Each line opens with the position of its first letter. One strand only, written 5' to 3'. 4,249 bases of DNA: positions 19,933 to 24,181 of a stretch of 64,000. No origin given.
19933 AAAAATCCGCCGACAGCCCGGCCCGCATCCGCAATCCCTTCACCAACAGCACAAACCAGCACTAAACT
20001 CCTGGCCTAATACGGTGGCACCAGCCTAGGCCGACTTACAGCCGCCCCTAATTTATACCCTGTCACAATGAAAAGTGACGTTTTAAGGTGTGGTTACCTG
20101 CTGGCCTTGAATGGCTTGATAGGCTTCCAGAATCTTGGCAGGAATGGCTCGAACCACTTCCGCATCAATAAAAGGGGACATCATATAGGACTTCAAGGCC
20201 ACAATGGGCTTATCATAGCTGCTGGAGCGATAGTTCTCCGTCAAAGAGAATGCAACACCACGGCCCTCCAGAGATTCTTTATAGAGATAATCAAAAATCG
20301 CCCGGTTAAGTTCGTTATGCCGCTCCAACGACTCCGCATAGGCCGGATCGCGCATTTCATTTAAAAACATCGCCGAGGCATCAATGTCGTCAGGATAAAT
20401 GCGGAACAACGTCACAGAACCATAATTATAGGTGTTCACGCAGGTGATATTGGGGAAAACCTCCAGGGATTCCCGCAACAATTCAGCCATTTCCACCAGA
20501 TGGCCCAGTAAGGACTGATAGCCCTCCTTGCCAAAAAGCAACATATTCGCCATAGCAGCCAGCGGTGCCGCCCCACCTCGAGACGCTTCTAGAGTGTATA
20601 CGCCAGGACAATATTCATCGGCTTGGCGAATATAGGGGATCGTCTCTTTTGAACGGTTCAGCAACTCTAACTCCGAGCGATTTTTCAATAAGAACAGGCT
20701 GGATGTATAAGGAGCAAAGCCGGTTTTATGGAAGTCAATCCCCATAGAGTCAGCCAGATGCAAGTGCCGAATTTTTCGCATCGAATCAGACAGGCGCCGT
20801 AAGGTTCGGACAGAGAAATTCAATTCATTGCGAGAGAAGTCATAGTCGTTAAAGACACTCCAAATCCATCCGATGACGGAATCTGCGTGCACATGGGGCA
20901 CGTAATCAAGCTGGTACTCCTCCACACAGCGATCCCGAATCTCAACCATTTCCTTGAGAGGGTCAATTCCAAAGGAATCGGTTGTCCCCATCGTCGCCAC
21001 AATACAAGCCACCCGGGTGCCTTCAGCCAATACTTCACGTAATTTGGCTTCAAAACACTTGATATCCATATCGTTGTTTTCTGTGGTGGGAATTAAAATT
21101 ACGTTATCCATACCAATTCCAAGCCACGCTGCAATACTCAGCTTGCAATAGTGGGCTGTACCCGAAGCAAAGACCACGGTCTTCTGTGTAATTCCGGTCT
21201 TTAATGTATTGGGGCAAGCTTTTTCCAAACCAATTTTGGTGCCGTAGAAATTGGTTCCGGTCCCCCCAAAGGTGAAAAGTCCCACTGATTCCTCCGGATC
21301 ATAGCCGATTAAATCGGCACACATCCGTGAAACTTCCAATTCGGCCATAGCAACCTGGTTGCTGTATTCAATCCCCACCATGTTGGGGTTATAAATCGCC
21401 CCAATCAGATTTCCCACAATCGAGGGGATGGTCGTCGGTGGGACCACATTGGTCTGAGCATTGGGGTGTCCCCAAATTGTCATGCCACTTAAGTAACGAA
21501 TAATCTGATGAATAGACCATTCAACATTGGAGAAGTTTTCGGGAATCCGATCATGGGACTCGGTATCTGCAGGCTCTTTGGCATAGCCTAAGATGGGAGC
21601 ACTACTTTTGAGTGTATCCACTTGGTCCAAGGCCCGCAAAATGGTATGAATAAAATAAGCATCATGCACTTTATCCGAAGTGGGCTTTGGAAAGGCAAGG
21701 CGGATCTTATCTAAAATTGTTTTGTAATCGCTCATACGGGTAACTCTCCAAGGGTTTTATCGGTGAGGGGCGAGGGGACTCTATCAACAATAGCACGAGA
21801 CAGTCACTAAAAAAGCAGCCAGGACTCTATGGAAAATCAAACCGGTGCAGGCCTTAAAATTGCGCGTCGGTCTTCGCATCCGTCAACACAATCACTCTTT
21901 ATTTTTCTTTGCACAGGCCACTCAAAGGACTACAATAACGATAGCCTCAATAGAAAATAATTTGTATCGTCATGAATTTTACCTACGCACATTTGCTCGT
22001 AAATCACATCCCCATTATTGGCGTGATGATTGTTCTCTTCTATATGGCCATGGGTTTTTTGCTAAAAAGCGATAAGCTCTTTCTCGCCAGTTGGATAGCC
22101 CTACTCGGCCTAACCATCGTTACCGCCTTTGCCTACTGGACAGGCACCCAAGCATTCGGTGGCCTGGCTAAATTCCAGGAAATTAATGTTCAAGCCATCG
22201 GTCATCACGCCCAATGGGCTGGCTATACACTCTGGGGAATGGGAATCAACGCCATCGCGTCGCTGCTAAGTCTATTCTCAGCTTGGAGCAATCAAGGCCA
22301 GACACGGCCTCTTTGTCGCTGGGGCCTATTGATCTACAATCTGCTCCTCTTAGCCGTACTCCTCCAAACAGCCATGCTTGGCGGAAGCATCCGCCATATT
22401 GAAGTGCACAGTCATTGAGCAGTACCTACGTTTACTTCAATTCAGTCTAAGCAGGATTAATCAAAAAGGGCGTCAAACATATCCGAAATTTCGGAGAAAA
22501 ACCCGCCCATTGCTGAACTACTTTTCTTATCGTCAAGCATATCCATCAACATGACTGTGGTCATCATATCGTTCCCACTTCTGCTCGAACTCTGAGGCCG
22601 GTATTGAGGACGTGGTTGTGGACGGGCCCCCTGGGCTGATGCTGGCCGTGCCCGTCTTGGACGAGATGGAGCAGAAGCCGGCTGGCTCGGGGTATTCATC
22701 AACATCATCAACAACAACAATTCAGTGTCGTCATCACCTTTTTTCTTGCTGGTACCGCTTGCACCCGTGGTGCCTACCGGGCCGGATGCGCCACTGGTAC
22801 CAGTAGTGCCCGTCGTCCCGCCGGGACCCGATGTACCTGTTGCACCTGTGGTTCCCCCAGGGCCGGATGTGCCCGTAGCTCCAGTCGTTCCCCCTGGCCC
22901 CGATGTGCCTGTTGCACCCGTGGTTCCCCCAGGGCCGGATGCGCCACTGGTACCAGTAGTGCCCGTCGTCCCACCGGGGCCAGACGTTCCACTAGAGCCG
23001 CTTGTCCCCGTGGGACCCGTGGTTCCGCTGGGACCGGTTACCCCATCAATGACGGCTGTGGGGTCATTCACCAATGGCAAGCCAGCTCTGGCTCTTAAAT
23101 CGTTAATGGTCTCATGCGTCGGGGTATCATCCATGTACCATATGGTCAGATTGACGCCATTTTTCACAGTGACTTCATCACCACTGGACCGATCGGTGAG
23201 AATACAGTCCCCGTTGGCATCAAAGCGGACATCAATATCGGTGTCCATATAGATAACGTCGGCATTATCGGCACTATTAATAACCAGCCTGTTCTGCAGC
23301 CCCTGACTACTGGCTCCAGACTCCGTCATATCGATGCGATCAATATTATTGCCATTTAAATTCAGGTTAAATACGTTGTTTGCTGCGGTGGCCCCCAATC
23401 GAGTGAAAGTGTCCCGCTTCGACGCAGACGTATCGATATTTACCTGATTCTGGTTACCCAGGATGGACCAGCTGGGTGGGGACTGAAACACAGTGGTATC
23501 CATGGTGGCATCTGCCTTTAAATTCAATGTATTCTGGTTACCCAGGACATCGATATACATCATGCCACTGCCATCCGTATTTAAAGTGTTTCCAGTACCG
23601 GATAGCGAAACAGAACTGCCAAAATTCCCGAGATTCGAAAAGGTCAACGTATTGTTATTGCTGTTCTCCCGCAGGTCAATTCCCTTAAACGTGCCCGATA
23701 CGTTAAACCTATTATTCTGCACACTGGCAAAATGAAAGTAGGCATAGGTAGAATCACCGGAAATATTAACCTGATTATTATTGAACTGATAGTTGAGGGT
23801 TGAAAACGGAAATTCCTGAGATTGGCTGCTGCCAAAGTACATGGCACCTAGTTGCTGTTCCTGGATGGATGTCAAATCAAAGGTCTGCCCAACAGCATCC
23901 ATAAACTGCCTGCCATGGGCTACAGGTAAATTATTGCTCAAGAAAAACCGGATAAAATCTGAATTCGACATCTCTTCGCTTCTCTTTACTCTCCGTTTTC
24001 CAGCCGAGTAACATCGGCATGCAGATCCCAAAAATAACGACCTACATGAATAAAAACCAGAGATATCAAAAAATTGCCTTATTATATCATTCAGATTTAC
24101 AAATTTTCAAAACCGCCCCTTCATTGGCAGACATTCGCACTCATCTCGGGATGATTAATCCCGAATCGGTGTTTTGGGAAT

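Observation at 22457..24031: Collagen-like (G-X-T) triple-helix repeat protein with beta-helix-like N-domain, built on tandem DNA repeats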

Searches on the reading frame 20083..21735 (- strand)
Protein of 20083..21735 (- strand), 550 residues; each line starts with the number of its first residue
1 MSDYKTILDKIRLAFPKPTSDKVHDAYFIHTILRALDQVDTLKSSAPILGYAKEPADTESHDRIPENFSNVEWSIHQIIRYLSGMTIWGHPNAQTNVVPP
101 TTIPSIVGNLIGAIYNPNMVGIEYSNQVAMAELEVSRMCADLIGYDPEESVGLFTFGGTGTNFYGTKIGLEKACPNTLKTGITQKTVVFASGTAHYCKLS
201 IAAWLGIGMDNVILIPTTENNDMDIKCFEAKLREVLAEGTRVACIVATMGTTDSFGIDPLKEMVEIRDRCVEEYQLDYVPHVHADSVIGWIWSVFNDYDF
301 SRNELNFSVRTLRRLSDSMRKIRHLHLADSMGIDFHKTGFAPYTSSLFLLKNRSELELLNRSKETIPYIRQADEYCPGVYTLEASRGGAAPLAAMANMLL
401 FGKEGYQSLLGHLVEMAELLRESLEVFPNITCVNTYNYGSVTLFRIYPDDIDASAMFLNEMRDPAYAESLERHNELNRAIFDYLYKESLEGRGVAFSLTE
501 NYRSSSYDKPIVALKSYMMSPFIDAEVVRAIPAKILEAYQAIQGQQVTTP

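Call 11: search_protein_families(library=pfam, proteins=[window:20083-21735:-])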
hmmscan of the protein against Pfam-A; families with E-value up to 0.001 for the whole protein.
window:20083-21735:- (550 aa): 1 family
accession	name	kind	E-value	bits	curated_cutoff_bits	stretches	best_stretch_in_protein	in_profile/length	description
PF00282.25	Pyridoxal_deC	-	1.3e-21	77.3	27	2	58-274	9-227/375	Pyridoxal-dependent decarboxylase conserved domain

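Call 35: find_encoding_contigs(protein=window:20083-21735:-, flank=3000, max_places=3)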
Protein window:20083-21735:- (550 aa): no gene with exactly this product is on record in the collection.

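Call 70: list_cluster_members(proteins=[P0002, window:20083-21735:-, window:21972-22418:+, window:34402-35043:-, window:29731-30459:+, window:41254-41940:-, window:27046-28071:-])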
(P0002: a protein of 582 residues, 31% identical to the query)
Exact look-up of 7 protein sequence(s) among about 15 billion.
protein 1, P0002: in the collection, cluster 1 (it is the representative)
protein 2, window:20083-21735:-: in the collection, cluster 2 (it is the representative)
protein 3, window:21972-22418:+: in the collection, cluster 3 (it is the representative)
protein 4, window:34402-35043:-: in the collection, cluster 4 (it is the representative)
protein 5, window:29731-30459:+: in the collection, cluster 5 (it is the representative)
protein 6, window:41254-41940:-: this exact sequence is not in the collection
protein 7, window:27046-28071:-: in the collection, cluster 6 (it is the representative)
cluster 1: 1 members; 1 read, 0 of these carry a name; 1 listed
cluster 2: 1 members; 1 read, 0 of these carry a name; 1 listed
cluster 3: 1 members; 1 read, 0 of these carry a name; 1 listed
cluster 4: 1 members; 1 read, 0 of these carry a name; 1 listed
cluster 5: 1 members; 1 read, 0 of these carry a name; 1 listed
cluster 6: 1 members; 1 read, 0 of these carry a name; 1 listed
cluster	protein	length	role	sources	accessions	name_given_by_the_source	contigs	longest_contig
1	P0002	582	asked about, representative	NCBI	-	-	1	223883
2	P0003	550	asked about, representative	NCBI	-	-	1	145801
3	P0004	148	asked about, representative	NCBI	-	-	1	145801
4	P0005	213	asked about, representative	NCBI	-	-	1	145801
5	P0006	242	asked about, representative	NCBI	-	-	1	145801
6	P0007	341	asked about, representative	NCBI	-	-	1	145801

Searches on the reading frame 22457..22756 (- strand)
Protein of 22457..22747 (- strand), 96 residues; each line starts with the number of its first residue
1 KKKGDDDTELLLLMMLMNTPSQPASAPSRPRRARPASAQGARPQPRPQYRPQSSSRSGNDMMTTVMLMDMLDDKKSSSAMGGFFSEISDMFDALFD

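Call 60: find_homologous_proteins(query=A3, max_evalue=10)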
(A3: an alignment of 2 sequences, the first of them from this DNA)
Query A3 (2 sequences): 175 candidates shared short words with the query, none scored E <= 10.
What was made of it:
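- Tried and rejected: Relatives of the tail: a profile of the two tails scored nothing at E 10 or better (call 60).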

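Call 69: search_protein_families(library=pfam, proteins=[window:22457-22747:-], max_evalue=10)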
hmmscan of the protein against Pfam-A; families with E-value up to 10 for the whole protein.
window:22457-22747:- (96 aa): 2 families
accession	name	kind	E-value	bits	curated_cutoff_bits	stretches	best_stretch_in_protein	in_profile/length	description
PF19779.4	DUF6264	-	0.04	14.5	31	1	21-68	35-80/183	Family of unknown function (DUF6264)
PF07265.16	TAP35_44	-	0.042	14.3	25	1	11-86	12-69/119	Tapetum specific protein TAP35/TAP44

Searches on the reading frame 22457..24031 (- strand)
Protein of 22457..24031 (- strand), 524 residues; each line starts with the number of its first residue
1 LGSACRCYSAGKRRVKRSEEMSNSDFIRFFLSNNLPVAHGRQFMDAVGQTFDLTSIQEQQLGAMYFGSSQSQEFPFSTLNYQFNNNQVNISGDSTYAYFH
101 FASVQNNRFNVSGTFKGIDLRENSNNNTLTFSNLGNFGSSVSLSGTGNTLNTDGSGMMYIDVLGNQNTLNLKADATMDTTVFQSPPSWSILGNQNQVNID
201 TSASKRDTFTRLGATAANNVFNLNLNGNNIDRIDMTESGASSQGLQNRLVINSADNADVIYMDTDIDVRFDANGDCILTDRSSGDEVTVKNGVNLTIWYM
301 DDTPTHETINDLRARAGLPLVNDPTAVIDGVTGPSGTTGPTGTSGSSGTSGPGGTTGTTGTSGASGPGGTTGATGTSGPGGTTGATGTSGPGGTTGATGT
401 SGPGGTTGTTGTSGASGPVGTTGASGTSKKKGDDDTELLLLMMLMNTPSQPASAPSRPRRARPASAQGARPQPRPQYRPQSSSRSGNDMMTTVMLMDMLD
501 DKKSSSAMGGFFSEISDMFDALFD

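Call 5: search_protein_families(library=pfam, proteins=[window:22457-24031:-], max_evalue=1)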
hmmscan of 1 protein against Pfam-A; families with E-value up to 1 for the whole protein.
window:22457-24031:- (524 aa): 2 families
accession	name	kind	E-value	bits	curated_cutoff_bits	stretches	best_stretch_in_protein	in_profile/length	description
PF01391.23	Collagen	-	5.8e-09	36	27.2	2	330-385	4-59/60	Collagen triple helix repeat (20 copies)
PF13953.12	PapC_C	-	0.42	10.9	27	1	137-176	14-53/66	PapC C-terminal domain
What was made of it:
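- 22748..23044 (-): Collagen-like stalk: 33 unbroken Gly-X-Y triplets (aa 310-408 of the 504-aa protein). It carries no charged residues and would be about 28 nm long as a triple helix. PF01391 scores 36 bits against 27.2 (call 5).
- Checked: Pfam Collagen PF01391 scores 36 bits, above its 27.2 cutoff (call 5).
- Pfam Collagen is above its cutoff (call 5).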

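Call 6: search_protein_families(library=ncbifam, proteins=[window:22457-24031:-], max_evalue=1)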
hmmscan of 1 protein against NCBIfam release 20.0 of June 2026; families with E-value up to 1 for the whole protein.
window:22457-24031:- (524 aa): 3 families
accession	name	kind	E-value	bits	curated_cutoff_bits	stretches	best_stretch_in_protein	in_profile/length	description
NF038329.2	gly_rich_SclB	equivalog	6.3e-13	48.4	325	1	330-433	123-226/442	LPXTG-anchored collagen-like adhesin Scl2/SclB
NF038330.1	adhesin_SclA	exception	2.6e-11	43.8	400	1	330-434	156-260/405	LPXTG-anchored collagen-like adhesin Scl1/SclA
NF046116.1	adhesin_Lcl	equivalog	3e-11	42.5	500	1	329-432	56-159/431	collagen-like adhesin Lcl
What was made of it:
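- On Bacterial collagen-like proteins (Pfam PF01391 Collagen): No NCBIfam sorting-signal model matched (call 6).
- On Scl1/Scl2 (NF038329, NF038330): 48.4 bits against 325 and 43.8 bits against 400 (call 6).
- On Lcl (NF046116): 42.5 bits against 500, over the repeat only (call 6).
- Closest known: Streptococcal collagen-like proteins Scl1/Scl2. Different: The match covers the Gly-X-Y part only (NF038329, 48 bits against a cutoff of 325, call 6).
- Closest known: Legionella collagen-like adhesin Lcl. Different: NF046116 scores 42.5 bits against a cutoff of 500, over the repeat only (call 6).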

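Call 22: search_protein_families(library=phrogs, proteins=[window:22457-23971:-], max_evalue=0.1)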
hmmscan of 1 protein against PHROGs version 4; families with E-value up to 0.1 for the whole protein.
window:22457-23971:- (504 aa): 15 families
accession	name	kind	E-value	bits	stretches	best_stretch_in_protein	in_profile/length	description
phrog_5073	-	tail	6e-19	69.4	1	310-419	267-376/519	tail fiber protein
phrog_6320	-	tail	3.1e-17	63.6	1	309-417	103-214/745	tail fiber protein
phrog_8745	-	tail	2.1e-13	49.5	1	290-468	1378-1545/1803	tail fiber protein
phrog_819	-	tail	2e-11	43.9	1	227-417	498-613/1024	tail protein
phrog_18350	-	tail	2.1e-11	45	1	302-416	91-209/253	tail fiber protein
phrog_1806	-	tail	4.8e-11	43.5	1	285-414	93-226/276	collagen like minor tail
phrog_26246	-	tail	3.9e-09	37.1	1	305-414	102-211/329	tail protein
phrog_3420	-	unknown function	1e-06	27.6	1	309-413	227-332/929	-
phrog_29268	-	unknown function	1.4e-06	27.8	1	307-407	415-527/653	-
phrog_32123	-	unknown function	4.7e-06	26.2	1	307-412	209-308/532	-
phrog_36982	-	unknown function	4.3e-05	22.6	1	109-407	367-659/944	-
phrog_366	-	tail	7.6e-05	23.3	1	308-403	307-403/474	tail fiber protein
phrog_28263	-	tail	0.00022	19.6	1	309-408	612-711/1400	tail fiber protein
phrog_10972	-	tail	0.00057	20.4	1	339-411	156-228/343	tail fiber protein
phrog_38766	-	head and packaging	0.019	14.6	0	311-405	77-168/478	virion structural protein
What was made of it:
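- On Phage tail fibre or tailspike: PHROG hits are essentially confined to the repeat (call 22).
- Fifteen PHROG families, most of them tail-fibre or tail families, match at up to E 6e-19 (call 22). Nearly all PHROG matches, including the strongest, cover essentially only the Gly-X-Y region (call 22).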

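Call 24: search_solved_structures(query=window:22457-23971:-, max_evalue=1)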
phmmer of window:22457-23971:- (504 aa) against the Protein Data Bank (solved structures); distinct sequences matched with E-value up to 1: 38.
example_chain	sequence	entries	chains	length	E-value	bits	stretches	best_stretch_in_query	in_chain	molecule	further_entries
3hqv_B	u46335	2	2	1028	1.3e-41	146.3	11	308-407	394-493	Collagen alpha-2(I) chain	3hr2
3hqv_A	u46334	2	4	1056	2e-32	116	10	309-406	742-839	Collagen alpha-1(I) chain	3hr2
9wxp_BL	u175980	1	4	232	2.8e-13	52.8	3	310-406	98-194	Collagen alpha-3(IX) chain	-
9wxp_DD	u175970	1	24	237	8.2e-11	44.7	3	312-413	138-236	Collagen type II alpha 1 chain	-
9wxp_BC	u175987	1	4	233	3.9e-10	42.5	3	309-408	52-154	Collagen type XI alpha 1 chain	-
9wxp_CA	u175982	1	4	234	4.1e-10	42.4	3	310-406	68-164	Fibrillar collagen NC1 domain-containing protein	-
9wxp_BK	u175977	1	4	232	5.9e-10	41.9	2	309-408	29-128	Collagen type IX alpha 2 chain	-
9wxp_AB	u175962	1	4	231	1.7e-09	40.4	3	310-395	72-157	Chromaffin granule amine transporter isoform X1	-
9wxp_BA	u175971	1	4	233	4.8e-09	38.9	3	313-397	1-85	Fibrillar collagen NC1 domain-containing protein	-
9han_A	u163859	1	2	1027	6.2e-09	38.5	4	308-412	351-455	Collagen type VI alpha 1 chain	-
9wxp_AA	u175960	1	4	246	1.3e-08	37.5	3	309-406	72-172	Collagen alpha-1(V) chain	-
9wxp_BB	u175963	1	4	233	1.3e-08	37.5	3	310-406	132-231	Collagen type V alpha 2 chain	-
9wxp_CB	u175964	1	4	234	1.7e-08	37.1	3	310-407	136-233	Collagen type V alpha 2 chain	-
9wxp_CC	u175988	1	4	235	2.8e-08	36.4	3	309-412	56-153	Collagen type XI alpha 1 chain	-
9wxp_AC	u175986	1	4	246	6.9e-08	35.1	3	309-405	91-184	Collagen type XI alpha 1 chain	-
1wck_A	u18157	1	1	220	0.0073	18.5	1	308-416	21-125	BCLA PROTEIN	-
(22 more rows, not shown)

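Call 65: predict_structure(alignment_id=A1)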
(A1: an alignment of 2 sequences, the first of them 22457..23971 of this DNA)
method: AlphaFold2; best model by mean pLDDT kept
length: 504 residues; sequences in the alignment: 2
mean_pLDDT: 55.2   pTM: 0.51
mean pLDDT of the five models: 55.2, 52.6, 52.1, 50.5, 50.5
residues with pLDDT >= 90: 44; 70-90: 133; 50-70: 68; < 50: 259
segments of 3 or more residues with pLDDT < 50: 1-28, 35-62, 158-164, 304-494
pLDDT, mean of each block of 10 residues (from residue 1): 34 32 42 47 27 31 67 67 79 73 82 65 86 71 85 59 54 84 70 70 79 71 71 88 88 93 88 90 84 90 48 35 37 39 36 35 37 36 32 32 31 29 29 32 30 33 29 32 37 49 45
secondary structure, 60 per line:
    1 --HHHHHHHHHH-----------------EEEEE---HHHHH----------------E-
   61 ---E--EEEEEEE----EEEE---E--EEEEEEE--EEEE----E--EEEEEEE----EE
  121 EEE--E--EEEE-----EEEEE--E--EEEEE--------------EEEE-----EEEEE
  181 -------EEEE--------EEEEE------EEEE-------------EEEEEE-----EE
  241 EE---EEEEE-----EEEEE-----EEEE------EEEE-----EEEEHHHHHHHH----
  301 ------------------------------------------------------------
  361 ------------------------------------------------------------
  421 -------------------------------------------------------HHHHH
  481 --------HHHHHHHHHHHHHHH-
elements in order: H3-12 E30-34 H38-42 E67-73 E78-81 E88-94 E97-100 E108-114 E119-123 E129-132 E138-142 E148-152 E167-170 E176-180 E188-191 E200-204 E211-214 E228-233 E239-242 E246-250 E256-260 E266-269 E276-279 E285-288 H289-296 H476-480 H489-503
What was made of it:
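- On BclA / exosporium collagen-like glycoproteins: The C-terminus is a 96-aa low-complexity tail modelled as disordered (call 65).
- The monomer model is disordered from residue 304 to 494 (call 65).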
